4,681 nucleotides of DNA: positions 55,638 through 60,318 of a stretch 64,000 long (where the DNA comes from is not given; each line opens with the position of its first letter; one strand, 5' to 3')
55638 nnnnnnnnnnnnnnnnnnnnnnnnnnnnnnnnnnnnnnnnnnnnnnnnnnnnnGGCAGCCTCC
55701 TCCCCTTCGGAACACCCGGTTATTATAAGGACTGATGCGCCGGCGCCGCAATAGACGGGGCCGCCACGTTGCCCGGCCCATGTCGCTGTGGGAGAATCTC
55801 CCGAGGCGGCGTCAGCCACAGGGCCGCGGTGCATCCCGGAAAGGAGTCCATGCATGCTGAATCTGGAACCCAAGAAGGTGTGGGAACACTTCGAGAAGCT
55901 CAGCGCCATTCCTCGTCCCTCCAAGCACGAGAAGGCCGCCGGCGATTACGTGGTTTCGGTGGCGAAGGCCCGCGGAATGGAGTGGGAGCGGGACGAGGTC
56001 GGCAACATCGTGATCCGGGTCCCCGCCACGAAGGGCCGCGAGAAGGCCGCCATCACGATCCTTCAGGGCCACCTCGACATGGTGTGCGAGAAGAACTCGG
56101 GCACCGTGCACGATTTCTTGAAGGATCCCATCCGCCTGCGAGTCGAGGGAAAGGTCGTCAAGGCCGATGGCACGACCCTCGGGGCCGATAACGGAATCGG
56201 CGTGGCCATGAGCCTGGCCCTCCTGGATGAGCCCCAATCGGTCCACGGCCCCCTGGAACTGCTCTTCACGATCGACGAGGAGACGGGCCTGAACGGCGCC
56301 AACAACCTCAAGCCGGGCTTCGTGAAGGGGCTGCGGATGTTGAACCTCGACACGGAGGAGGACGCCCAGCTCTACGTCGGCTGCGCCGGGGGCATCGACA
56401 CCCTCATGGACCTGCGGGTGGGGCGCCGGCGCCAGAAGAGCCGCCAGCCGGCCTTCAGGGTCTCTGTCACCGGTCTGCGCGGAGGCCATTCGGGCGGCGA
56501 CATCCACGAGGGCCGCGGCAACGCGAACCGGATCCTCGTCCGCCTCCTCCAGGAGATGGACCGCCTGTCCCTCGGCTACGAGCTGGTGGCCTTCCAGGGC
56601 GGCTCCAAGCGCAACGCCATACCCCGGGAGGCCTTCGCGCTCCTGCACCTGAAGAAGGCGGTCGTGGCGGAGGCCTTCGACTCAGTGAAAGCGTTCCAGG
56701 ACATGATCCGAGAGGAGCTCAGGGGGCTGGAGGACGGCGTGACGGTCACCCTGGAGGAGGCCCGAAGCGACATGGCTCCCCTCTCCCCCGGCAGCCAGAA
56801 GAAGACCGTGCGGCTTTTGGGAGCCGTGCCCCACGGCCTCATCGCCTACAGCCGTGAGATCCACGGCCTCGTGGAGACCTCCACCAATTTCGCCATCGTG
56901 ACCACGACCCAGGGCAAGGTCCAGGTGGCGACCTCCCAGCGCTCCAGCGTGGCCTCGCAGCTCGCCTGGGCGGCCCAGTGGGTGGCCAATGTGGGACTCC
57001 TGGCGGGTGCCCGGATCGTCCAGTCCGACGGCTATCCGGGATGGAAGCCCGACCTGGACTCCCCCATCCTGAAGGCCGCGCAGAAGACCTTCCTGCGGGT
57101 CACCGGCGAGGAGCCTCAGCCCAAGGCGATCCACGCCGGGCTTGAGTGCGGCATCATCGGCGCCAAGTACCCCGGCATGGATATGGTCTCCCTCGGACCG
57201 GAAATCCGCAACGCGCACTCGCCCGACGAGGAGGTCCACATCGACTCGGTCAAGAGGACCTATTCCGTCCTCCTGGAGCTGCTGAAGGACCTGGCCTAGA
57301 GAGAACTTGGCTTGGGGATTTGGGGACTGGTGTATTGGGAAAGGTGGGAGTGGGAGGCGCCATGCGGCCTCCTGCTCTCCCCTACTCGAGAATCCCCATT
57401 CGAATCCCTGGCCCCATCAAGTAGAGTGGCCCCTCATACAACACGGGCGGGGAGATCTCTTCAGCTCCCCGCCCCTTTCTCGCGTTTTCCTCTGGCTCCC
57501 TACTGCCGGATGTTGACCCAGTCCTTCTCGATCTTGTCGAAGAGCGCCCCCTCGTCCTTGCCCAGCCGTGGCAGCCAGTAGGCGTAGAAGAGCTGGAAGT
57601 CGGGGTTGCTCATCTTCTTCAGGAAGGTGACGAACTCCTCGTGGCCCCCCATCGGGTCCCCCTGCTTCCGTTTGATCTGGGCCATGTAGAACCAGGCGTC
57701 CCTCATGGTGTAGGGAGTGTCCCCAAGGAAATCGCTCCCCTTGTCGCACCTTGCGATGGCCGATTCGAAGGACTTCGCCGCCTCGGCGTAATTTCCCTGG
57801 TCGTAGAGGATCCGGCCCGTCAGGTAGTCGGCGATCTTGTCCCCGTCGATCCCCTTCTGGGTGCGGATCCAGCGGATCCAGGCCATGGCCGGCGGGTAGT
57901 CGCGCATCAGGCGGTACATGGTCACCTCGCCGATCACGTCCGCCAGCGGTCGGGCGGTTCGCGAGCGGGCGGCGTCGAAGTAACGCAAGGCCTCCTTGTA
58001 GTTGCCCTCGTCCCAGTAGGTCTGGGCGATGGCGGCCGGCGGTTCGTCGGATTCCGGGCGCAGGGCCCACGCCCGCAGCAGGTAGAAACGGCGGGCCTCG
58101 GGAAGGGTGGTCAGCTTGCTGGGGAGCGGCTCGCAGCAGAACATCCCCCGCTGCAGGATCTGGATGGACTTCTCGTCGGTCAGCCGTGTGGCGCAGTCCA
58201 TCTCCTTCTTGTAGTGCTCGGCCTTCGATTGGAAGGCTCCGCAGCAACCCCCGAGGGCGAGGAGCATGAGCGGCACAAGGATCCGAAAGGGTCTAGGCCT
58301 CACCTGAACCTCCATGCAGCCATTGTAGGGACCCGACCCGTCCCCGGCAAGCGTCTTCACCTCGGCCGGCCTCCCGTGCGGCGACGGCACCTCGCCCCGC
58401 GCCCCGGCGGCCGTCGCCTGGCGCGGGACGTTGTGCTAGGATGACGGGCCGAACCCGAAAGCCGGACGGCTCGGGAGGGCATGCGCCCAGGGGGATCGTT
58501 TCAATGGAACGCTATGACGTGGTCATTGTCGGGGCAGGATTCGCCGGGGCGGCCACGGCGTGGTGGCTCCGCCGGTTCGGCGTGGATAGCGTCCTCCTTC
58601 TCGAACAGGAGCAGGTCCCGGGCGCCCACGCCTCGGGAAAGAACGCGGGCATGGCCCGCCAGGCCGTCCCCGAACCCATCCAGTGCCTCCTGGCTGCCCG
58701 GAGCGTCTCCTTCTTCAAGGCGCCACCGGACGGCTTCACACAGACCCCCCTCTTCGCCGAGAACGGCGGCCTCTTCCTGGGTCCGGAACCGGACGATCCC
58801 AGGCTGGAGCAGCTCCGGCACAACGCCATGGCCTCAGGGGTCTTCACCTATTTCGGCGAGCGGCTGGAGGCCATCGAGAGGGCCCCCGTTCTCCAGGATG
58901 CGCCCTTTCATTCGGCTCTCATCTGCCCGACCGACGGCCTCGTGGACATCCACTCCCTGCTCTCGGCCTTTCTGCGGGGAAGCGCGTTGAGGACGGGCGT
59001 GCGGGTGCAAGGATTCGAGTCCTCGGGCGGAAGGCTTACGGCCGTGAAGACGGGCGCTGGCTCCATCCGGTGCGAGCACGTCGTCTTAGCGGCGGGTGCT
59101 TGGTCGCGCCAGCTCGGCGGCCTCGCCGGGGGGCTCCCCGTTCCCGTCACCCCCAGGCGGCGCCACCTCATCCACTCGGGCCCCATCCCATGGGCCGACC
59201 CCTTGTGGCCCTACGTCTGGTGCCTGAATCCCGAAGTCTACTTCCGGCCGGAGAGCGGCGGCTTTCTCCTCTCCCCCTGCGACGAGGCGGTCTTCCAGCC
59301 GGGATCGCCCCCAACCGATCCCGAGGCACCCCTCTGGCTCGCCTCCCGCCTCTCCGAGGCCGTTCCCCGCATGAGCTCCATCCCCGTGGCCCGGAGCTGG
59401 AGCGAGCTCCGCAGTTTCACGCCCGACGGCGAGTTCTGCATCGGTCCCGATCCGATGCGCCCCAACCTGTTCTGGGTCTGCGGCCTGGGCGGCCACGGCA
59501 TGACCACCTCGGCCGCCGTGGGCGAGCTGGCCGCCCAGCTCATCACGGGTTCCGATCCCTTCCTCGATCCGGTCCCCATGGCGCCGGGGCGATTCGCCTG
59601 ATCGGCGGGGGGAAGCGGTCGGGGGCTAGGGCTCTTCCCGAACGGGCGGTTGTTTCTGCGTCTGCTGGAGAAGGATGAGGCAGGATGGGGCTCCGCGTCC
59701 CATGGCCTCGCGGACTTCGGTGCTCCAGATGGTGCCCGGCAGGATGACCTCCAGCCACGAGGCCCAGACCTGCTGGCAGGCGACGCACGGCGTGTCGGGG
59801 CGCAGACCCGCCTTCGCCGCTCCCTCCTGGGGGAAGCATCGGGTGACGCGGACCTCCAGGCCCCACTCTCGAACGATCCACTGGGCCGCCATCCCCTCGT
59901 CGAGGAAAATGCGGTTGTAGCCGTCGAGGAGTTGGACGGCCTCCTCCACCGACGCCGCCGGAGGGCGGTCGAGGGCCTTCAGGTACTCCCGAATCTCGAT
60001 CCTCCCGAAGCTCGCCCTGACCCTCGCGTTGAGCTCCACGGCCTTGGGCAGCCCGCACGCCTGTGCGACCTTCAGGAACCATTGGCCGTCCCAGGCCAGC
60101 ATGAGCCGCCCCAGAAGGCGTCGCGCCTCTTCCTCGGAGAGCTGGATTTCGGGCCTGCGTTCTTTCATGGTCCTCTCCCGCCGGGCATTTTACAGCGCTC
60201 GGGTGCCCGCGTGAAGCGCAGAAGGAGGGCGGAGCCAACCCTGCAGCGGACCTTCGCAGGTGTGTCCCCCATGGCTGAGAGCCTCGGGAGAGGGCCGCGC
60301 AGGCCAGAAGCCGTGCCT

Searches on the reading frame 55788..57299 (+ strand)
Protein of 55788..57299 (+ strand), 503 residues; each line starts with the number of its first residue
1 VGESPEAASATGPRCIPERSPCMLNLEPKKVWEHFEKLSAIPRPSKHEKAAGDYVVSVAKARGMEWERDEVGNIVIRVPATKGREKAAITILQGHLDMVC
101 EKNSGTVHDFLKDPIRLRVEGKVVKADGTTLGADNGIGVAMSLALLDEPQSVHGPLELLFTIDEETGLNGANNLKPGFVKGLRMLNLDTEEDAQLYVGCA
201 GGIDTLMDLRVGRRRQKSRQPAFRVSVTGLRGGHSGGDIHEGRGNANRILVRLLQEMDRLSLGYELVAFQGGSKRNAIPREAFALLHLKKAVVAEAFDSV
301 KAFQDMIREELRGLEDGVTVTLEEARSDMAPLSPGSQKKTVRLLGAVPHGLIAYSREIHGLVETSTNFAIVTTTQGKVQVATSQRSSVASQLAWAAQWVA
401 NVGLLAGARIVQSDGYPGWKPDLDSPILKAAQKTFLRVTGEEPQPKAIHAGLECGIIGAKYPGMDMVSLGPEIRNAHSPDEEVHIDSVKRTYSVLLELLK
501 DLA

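Call 3: search_protein_families(library=pfam, proteins=[window:55788-57299:+], max_evalue=1)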
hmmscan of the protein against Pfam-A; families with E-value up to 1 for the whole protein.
window:55788-57299:+ (503 aa): 4 families
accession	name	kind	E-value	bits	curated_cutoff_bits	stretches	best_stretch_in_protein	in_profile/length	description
PF01546.33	Peptidase_M20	-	8.2e-17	62.2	24.6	1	91-500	1-205/206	Peptidase family M20/M25/M40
PF07687.19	M20_dimer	-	2.5e-09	37.5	21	1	228-311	4-99/107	Peptidase dimerisation domain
PF05343.19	Peptidase_M42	-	2.6e-05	23.9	23.2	1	133-174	133-176/292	M42 glutamyl aminopeptidase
PF04389.22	Peptidase_M28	-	0.0021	18.3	21.3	1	75-175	3-77/193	Peptidase family M28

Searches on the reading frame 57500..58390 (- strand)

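Call 3: search_protein_families(library=pfam, proteins=[window:57500-58390:-], max_evalue=1)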
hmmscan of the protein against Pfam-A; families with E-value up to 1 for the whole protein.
window:57500-58390:- (296 aa): 17 families
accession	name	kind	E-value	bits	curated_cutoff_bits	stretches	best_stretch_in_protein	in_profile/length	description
PF07719.23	TPR_2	-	1.6e-10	40.7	27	2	189-214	5-30/34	Tetratricopeptide repeat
PF13432.12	TPR_16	-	2.1e-10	41.3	32.7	2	185-216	31-62/65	Tetratricopeptide repeat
PF00515.34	TPR_1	-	2.7e-08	33.7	27.8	2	192-214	8-30/34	Tetratricopeptide repeat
PF13374.12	TPR_10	-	2.1e-07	31.2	27.5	2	192-215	9-32/42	Tetratricopeptide repeat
PF13428.12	TPR_14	-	3.7e-07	30.6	23.5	2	120-144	6-30/44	Tetratricopeptide repeat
PF13424.12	TPR_12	-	6.6e-07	29.9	30.1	2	121-145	9-33/77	Tetratricopeptide repeat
PF13181.12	TPR_8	-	3.7e-06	27.1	25.7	2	120-141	6-27/34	Tetratricopeptide repeat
PF13176.12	TPR_7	-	5.7e-06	26.5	27.9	2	120-140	4-24/36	Tetratricopeptide repeat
PF14559.12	TPR_19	-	1.2e-05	26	25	1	106-145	16-55/68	Tetratricopeptide repeat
PF13174.12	TPR_6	-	0.00023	22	26.3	1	187-214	2-29/33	Tetratricopeptide repeat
PF12895.13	ANAPC3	-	0.00023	21.8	27.2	1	159-210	33-81/82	Anaphase-promoting complex, cyclosome, subunit 3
PF13414.12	TPR_11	-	0.004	17.2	26.8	1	192-213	1-22/42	TPR repeat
PF23300.3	HEAT_Nup120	-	0.0053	17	29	1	184-215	25-56/170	Nucleoporin Nup120, HEAT repeats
PF07721.20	TPR_4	-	0.0072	17.3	27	0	187-205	3-21/26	Tetratricopeptide repeat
PF09179.16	TilS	-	0.021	15.5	21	1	92-127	5-39/67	TilS substrate binding domain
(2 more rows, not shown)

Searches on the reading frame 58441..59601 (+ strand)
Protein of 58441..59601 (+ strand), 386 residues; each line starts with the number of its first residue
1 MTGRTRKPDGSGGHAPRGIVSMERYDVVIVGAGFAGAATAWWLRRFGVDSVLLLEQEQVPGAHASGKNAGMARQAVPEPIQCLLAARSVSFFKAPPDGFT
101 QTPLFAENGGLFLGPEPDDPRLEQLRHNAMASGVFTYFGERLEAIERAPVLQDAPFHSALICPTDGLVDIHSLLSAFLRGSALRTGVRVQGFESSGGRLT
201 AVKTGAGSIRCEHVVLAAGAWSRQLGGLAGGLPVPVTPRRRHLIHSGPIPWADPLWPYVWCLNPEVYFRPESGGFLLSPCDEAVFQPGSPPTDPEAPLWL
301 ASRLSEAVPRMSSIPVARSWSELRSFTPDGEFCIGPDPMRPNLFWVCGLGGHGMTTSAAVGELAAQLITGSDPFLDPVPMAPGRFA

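Call 3: search_protein_families(library=pfam, proteins=[window:58441-59601:+], max_evalue=1)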
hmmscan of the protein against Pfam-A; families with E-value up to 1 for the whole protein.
window:58441-59601:+ (386 aa): 12 families
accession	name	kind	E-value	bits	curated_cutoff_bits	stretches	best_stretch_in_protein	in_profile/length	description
PF01266.30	DAO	-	8.2e-59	200.3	27.9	1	26-367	1-353/353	FAD dependent oxidoreductase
PF07992.20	Pyr_redox_2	-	2.4e-07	30.9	26.1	1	25-228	1-116/291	Pyridine nucleotide-disulphide oxidoreductase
PF13450.12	NAD_binding_8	-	3e-07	31.1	21.9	1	29-69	1-40/68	NAD(P)-binding Rossmann-like domain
PF01494.25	FAD_binding_3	-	3.8e-05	23.5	22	1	25-54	2-31/349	FAD binding domain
PF13738.12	Pyr_redox_3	-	0.00076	19.2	30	1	28-59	1-32/305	Pyridine nucleotide-disulphide oxidoreductase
PF00890.30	FAD_binding_2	-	0.0011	18.6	20.4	1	26-63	1-37/414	FAD binding domain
PF03486.20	HI0933_like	-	0.0012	18.8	50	0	26-62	2-37/244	HI0933-like protein Rossmann domain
PF01593.30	Amino_oxidase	-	0.0027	17.5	19.8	1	130-224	165-260/443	Flavin containing amine oxidoreductase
PF01134.28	GIDA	-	0.0042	16.6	22.1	1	26-55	1-30/391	Glucose inhibited division protein A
PF12831.13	FAD_oxidored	-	0.026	14.3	27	1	26-65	1-39/416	FAD dependent oxidoreductase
PF01946.23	Thi4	-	0.046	13.4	26.2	1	22-66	15-59/235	Thi4 family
PF04820.20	Trp_halogenase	-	0.14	11.4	21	1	26-60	1-38/458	Tryptophan halogenase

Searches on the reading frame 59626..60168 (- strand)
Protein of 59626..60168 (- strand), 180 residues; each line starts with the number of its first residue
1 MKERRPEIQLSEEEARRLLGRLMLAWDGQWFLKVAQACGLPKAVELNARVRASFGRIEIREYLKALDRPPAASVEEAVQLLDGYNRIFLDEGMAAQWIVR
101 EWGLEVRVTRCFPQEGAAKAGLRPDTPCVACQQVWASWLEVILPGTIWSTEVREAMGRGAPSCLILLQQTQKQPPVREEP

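Call 3: search_protein_families(library=pfam, proteins=[window:59626-60168:-], max_evalue=1)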
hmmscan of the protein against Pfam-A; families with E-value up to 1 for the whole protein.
window:59626-60168:- (180 aa): 3 families
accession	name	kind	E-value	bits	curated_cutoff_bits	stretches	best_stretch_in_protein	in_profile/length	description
PF19620.4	DUF6125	-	1.8e-05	25.2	27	1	22-131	18-124/164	Family of unknown function (DUF6125)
PF14196.11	ATC_hydrolase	-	0.14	13.4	28.1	1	29-163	11-141/145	L-2-amino-thiazoline-4-carboxylic acid hydrolase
PF23684.1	ORF20A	-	0.21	12.4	27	1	97-115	8-26/88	ORF20A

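Call 4: search_protein_families(library=ncbifam, proteins=[window:59626-60168:-], max_evalue=1)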
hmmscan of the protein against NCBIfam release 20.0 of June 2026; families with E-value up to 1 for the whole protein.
window:59626-60168:- (180 aa): 0 families

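Call 69: search_protein_families(library=padloc, proteins=[window:59626-60168:-], max_evalue=0.01)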
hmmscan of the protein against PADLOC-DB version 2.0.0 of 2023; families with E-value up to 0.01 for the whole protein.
window:59626-60168:- (180 aa): 0 families
